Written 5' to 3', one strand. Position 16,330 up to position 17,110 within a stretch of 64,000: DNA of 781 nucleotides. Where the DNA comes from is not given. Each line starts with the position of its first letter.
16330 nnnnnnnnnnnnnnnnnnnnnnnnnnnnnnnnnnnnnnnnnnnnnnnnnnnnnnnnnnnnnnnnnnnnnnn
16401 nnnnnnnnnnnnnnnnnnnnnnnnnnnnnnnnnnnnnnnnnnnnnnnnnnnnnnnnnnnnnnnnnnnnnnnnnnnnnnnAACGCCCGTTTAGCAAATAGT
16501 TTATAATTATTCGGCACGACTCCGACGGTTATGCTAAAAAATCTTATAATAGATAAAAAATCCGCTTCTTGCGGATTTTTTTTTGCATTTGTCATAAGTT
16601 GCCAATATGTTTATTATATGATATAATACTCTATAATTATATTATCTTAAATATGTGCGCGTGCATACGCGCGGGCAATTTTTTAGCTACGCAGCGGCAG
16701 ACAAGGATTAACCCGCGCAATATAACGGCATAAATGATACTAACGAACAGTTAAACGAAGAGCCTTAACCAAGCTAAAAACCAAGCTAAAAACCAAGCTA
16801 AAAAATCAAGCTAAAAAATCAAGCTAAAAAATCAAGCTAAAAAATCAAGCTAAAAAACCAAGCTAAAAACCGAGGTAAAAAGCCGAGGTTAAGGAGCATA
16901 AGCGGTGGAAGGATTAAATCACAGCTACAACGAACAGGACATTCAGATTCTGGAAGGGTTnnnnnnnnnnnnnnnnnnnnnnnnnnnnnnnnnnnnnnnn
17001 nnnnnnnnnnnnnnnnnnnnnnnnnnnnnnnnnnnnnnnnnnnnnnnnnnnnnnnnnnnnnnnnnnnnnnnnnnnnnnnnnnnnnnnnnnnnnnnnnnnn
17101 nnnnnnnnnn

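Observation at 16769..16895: Microsatellite-like 12/13-bp tandem array (8 + 2 units) forms the last ~130 nt of the gyrB leader and ends in its SD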

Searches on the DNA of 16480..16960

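Call 39: search_rna_families(source=window, start=16480, end=16960, threshold=evalue, max_evalue=1)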
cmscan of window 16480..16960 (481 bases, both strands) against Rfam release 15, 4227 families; matches with E-value up to 1: 7.
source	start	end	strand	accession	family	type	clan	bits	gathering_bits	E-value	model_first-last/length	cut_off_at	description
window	16554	16621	+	RF00238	ctRNA_pND324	Gene; antisense;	-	25.7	45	0.14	1-86/86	no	ctRNA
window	16530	16584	+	RF01859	Phe_leader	Cis-reg; leader;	-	21.1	55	0.4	1-125/125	no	Phenylalanine leader peptide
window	16495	16584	+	RF00513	Trp_leader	Cis-reg; leader;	-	20.5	41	0.11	1-100/100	no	Tryptophan operon leader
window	16590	16690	+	RF00558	L20_leader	Cis-reg; leader;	-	20.4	58.7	0.14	1-127/127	no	Ribosomal protein L20 leader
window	16495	16585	+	RF00506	Thr_leader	Cis-reg; leader;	-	18.5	55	0.51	1-118/118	no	Threonine operon leader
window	16538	16581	+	RF01394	isrK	Gene; sRNA;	-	18.4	50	0.11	1-77/77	no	isrK Hfq binding RNA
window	16545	16725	+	RF01295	SCARNA7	Gene; snRNA; snoRNA; scaRNA;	-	12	65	0.76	1-330/330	no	Small Cajal body-specific RNA 7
